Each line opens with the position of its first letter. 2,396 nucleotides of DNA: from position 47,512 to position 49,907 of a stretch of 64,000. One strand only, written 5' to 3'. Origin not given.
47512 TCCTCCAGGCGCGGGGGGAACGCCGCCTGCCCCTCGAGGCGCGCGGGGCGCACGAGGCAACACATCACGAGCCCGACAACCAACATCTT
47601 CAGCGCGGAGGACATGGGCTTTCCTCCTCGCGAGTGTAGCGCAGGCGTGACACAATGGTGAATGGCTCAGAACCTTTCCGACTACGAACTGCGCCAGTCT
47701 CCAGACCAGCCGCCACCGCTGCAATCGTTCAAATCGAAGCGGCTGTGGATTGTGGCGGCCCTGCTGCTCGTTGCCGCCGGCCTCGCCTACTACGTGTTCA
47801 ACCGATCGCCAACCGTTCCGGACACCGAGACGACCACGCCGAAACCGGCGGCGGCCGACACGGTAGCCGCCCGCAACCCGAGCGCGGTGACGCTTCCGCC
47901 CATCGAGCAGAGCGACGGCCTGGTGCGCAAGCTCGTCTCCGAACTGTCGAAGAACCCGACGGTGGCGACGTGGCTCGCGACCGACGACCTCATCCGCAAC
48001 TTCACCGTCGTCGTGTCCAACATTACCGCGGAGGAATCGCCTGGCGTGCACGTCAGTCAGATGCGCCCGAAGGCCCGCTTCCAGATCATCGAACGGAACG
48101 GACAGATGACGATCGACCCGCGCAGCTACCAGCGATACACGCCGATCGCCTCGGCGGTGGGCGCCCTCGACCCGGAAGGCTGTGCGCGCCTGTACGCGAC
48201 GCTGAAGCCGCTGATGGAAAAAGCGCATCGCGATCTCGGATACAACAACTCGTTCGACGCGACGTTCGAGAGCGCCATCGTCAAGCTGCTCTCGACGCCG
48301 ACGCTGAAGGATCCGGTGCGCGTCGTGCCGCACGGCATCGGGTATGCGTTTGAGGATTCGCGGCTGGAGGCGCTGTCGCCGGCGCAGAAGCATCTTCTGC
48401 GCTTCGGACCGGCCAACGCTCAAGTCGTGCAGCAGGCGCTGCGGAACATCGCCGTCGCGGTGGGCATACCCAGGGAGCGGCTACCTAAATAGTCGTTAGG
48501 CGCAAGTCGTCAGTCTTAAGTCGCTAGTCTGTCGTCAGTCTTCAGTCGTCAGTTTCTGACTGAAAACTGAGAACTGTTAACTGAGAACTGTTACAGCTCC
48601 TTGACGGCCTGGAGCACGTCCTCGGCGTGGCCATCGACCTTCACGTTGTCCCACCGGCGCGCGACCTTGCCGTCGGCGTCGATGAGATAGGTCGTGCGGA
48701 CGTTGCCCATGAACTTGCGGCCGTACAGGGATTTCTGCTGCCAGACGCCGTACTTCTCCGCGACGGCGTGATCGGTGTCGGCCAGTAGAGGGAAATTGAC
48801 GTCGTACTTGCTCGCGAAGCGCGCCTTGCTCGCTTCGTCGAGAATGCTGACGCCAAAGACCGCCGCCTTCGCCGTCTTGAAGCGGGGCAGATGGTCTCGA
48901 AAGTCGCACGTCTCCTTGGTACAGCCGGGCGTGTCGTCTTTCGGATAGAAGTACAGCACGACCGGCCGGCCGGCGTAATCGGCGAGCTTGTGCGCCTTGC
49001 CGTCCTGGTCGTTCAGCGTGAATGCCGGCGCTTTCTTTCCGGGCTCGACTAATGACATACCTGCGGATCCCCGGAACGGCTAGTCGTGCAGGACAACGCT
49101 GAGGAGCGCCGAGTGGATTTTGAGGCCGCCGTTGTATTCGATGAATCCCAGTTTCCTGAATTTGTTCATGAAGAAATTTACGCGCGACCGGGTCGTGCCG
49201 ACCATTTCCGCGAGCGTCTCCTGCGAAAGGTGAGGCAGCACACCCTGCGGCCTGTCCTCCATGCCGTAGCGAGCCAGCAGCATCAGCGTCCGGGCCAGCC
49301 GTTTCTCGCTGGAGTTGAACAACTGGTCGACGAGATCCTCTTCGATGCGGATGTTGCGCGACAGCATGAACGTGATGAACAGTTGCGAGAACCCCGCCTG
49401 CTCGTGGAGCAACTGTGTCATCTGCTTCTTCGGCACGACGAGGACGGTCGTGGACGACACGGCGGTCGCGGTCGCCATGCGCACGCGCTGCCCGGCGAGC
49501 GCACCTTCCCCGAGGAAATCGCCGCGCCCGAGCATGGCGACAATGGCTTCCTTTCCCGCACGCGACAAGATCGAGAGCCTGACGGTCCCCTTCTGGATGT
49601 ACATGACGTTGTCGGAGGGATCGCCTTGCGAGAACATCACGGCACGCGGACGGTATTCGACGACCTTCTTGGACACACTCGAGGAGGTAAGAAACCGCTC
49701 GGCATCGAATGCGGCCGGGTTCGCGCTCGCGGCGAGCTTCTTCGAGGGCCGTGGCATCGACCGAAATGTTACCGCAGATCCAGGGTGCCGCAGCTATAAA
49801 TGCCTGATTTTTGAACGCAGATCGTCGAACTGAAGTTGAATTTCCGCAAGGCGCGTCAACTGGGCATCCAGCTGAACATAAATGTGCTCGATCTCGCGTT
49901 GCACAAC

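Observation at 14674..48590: Intergenic hairpins whose arms are 7-8 nt microsatellites, with a different unit at each locus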

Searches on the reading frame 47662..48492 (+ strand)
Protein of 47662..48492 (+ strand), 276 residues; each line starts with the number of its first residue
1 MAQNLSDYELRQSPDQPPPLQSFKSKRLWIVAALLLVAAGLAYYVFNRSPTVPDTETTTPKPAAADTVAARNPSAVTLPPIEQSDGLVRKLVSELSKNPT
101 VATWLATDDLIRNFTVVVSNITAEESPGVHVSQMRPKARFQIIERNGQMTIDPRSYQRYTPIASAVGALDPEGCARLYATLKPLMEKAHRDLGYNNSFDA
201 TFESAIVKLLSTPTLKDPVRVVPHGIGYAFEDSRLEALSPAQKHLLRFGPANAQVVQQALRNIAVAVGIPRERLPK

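Call 15: search_protein_families(library=pfam, proteins=[window:47662-48492:+])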
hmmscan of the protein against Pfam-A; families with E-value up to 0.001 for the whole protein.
window:47662-48492:+ (276 aa): 1 family
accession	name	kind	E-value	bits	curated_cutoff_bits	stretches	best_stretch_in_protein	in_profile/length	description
PF11219.13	DUF3014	-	3.1e-43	148.1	25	1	110-263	1-155/156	Protein of unknown function (DUF3014)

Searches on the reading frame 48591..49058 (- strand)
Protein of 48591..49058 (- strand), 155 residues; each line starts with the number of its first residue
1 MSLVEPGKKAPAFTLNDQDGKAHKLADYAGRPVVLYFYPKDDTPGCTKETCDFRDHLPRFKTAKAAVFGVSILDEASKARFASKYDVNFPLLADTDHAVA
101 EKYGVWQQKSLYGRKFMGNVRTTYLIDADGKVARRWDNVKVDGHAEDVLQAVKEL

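Call 15: search_protein_families(library=pfam, proteins=[window:48591-49058:-])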
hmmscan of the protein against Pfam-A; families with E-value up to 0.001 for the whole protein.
window:48591-49058:- (155 aa): 2 families
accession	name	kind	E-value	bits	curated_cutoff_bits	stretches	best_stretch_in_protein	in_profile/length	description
PF00578.27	AhpC-TSA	-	7.2e-41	139.5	26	1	6-133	1-122/124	AhpC/TSA family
PF08534.16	Redoxin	-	2e-25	89.8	26.6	1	6-135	2-131/148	Redoxin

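Call 19: find_encoding_contigs(protein=window:48591-49058:-, flank=10000, max_places=10)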
Protein window:48591-49058:- (155 aa): no gene with exactly this product is on record in the collection.

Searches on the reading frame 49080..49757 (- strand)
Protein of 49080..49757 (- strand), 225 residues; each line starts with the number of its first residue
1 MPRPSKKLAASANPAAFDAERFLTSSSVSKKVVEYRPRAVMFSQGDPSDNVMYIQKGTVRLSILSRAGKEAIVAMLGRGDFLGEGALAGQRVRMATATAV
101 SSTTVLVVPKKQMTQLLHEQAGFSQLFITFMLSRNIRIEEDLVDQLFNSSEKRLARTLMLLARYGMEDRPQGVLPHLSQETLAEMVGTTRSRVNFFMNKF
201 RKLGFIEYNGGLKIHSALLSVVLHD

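Call 15: search_protein_families(library=pfam, proteins=[window:49080-49757:-])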
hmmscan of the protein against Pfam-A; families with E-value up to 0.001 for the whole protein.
window:49080-49757:- (225 aa): 3 families
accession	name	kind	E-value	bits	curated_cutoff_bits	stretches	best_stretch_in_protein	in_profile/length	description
PF00027.35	cNMP_binding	-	6.3e-21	74.6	27.5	1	33-119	2-88/89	Cyclic nucleotide-binding domain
PF13545.12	HTH_Crp_2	-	2.7e-11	43.7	27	1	152-215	1-62/70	Crp-like helix-turn-helix domain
PF13412.12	HTH_24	-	0.00055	19.9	21.9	0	175-207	16-48/48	Winged helix-turn-helix DNA-binding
